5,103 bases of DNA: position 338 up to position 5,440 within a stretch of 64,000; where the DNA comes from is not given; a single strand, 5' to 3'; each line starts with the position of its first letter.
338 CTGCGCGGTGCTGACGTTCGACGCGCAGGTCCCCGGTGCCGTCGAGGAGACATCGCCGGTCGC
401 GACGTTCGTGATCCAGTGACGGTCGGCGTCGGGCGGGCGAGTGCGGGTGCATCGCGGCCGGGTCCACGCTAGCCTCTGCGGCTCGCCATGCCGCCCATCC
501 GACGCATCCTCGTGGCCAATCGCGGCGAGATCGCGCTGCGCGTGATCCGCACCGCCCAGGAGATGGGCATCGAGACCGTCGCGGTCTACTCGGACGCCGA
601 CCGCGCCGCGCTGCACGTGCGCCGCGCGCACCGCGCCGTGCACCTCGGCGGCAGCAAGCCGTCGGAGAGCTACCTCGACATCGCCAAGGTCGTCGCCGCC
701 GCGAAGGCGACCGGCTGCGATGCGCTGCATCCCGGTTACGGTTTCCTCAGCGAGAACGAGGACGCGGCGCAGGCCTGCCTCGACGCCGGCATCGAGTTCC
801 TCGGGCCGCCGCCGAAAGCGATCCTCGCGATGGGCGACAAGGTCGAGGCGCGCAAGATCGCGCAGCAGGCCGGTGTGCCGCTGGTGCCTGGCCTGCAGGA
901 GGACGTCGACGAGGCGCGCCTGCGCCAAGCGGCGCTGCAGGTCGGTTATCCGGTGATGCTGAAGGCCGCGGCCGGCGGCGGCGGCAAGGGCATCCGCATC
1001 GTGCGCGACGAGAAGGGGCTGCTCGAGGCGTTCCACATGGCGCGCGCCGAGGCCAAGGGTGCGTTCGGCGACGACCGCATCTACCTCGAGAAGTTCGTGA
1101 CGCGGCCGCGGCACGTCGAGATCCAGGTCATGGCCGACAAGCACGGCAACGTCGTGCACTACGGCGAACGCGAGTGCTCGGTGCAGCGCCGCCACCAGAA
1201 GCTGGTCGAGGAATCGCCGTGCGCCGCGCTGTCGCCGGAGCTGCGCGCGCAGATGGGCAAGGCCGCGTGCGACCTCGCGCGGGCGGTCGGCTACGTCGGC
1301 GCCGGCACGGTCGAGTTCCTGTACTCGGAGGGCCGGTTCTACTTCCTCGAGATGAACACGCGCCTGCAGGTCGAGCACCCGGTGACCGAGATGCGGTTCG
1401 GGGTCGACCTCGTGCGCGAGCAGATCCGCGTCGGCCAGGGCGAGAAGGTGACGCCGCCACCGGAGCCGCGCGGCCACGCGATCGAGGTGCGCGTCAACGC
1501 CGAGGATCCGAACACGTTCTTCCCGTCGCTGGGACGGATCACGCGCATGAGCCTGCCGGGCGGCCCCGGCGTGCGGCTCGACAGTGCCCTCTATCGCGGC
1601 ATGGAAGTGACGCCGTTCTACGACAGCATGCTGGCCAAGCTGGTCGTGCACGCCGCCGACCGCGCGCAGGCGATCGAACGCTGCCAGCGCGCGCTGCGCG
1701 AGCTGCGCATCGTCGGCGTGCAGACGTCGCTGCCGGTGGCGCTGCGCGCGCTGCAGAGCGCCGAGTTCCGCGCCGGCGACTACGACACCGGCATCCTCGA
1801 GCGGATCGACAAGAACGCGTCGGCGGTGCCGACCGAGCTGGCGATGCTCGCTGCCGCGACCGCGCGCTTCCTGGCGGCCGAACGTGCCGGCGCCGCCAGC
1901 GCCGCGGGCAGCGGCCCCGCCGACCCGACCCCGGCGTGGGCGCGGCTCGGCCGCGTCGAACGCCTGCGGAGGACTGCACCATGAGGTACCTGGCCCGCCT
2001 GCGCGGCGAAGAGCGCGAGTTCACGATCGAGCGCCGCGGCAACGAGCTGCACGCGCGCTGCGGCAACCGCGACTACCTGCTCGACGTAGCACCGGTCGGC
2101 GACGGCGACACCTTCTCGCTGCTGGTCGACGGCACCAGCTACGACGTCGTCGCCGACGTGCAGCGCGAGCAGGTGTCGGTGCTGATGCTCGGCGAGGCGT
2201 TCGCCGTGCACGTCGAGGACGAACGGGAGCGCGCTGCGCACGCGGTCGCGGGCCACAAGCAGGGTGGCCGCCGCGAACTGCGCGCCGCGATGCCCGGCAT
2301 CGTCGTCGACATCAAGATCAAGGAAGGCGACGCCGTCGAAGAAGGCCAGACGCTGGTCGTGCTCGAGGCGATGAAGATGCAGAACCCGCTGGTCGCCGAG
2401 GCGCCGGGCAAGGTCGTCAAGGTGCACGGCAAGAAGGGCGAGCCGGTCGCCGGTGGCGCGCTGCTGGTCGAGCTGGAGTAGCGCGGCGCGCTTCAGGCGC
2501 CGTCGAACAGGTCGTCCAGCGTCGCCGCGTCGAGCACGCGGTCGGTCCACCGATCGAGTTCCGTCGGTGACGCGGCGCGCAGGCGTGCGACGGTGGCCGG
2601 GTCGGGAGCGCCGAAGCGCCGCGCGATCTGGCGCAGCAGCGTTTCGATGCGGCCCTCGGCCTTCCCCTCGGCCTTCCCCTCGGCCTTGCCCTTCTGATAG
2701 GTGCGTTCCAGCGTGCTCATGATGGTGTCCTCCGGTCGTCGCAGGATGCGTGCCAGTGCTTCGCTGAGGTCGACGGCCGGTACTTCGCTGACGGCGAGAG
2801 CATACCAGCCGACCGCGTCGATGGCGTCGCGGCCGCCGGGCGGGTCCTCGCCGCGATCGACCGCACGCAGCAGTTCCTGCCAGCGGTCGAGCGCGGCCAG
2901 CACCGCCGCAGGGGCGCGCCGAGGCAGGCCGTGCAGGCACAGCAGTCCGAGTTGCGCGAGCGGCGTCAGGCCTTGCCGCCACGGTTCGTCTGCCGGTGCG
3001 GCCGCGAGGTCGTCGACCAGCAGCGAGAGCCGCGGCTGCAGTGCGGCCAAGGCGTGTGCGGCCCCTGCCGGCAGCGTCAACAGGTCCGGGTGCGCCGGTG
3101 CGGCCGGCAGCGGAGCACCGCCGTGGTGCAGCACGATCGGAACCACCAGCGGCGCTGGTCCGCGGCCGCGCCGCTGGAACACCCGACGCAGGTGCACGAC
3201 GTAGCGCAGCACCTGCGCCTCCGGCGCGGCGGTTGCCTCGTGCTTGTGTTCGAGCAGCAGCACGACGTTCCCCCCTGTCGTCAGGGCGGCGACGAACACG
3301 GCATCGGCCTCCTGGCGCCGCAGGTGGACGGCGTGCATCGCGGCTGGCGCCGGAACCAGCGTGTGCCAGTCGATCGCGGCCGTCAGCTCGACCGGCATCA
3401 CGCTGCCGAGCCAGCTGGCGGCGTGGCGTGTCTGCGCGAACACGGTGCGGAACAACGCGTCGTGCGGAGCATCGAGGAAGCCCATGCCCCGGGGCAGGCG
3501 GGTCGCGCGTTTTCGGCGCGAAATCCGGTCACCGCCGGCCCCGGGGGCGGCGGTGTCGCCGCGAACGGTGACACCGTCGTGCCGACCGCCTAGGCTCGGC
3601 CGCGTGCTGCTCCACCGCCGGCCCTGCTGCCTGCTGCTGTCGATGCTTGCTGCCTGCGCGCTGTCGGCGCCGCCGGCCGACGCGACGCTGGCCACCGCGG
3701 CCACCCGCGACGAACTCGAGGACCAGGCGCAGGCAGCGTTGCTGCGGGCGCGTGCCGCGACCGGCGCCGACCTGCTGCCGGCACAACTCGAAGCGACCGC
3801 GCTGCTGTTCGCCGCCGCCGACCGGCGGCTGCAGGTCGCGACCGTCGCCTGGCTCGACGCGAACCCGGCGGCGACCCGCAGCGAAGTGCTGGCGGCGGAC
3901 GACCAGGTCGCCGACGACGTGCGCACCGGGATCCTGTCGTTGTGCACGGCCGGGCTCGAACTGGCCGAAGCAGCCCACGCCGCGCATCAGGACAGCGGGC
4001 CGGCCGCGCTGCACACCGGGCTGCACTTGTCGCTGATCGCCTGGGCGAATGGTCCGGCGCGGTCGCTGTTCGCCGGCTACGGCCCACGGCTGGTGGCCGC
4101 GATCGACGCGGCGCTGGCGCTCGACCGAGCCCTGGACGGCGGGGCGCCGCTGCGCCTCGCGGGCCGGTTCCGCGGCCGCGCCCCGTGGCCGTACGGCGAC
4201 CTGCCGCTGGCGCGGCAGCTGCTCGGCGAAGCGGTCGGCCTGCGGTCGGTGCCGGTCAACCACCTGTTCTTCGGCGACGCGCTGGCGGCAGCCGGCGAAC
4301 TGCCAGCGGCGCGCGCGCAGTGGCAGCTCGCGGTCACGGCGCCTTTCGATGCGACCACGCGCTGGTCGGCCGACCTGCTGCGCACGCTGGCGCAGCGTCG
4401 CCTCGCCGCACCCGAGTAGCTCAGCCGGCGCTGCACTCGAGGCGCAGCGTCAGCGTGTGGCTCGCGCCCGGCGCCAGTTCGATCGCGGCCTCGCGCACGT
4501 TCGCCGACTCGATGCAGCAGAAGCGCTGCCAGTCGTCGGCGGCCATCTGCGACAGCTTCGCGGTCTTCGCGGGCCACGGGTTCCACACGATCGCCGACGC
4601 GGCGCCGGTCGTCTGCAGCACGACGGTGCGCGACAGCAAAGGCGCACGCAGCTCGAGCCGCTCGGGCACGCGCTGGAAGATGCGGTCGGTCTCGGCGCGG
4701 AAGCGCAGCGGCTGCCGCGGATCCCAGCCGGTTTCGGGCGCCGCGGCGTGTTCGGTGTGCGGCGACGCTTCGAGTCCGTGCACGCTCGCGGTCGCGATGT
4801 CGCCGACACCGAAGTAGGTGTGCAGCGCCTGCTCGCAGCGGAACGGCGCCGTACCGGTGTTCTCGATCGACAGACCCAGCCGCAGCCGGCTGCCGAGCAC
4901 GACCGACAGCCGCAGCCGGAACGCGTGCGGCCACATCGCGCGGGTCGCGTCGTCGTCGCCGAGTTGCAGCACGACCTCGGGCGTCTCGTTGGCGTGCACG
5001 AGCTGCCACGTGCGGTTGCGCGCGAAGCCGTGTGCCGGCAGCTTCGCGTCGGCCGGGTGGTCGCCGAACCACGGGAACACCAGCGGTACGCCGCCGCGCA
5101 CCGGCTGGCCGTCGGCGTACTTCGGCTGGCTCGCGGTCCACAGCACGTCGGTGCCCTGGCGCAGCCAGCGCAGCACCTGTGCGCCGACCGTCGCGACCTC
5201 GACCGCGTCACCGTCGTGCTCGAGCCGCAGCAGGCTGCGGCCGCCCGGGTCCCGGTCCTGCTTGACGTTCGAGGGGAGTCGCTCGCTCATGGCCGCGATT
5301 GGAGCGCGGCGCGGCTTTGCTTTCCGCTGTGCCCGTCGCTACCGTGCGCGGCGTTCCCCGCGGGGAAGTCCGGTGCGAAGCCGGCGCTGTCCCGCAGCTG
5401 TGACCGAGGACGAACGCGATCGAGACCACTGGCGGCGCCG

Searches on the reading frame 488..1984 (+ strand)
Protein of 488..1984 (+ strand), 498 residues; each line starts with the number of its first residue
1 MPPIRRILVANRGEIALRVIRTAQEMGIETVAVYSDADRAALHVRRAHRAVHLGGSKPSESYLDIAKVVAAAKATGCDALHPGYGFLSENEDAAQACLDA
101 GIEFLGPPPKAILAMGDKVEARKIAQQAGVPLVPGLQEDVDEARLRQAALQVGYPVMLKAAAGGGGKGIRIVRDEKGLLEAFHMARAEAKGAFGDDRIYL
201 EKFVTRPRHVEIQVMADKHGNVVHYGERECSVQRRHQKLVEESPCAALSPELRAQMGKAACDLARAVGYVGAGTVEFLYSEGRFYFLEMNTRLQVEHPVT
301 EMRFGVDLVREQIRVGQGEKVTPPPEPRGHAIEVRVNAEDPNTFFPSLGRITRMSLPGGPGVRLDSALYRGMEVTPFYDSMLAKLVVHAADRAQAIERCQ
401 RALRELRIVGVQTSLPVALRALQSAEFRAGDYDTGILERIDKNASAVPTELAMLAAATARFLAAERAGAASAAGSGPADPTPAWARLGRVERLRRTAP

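Call 54: search_protein_families(library=pfam, proteins=[window:488-1984:+], max_evalue=0.0001)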
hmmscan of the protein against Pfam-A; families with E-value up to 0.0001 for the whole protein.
window:488-1984:+ (498 aa): 5 families
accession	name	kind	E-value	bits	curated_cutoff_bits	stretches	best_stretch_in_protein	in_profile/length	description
PF02786.22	CPSase_L_D2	-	7.8e-73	244.9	19.8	1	117-321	1-208/211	Carbamoyl-phosphate synthase L chain, ATP binding domain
PF00289.28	Biotin_carb_N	-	1e-44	151.9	25.5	1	4-112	2-110/110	Biotin carboxylase, N-terminal domain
PF02785.25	Biotin_carb_C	-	4.2e-37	127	32.4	1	333-438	1-107/108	Biotin carboxylase C-terminal domain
PF02222.28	ATP-grasp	-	3.4e-12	46.8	27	1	126-292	4-162/179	ATP-grasp domain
PF07478.18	Dala_Dala_lig_C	-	3e-09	37.1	24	1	138-291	18-174/204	D-ala D-ala ligase C-terminus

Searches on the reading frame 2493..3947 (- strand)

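Call 54: search_protein_families(library=pfam, proteins=[window:2493-3947:-], max_evalue=0.0001)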
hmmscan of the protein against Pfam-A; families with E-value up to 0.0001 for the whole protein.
window:2493-3947:- (484 aa): 2 families
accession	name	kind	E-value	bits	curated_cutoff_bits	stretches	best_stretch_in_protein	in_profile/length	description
PF04754.18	Transposase_31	-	5e-21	75.7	21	1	161-322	2-160/203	Putative transposase, YhgA-like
PF14261.11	DUF4351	-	2.4e-06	27.9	25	1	427-480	2-55/59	Domain of unknown function (DUF4351)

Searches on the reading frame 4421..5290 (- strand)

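Call 54: search_protein_families(library=pfam, proteins=[window:4421-5290:-], max_evalue=0.0001)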
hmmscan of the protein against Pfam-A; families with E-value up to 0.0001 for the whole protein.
window:4421-5290:- (289 aa): 1 family
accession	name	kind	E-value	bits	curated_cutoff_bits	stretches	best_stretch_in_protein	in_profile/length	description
PF01263.26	Aldose_epim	-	2e-42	146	27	1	20-284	2-298/299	Aldose 1-epimerase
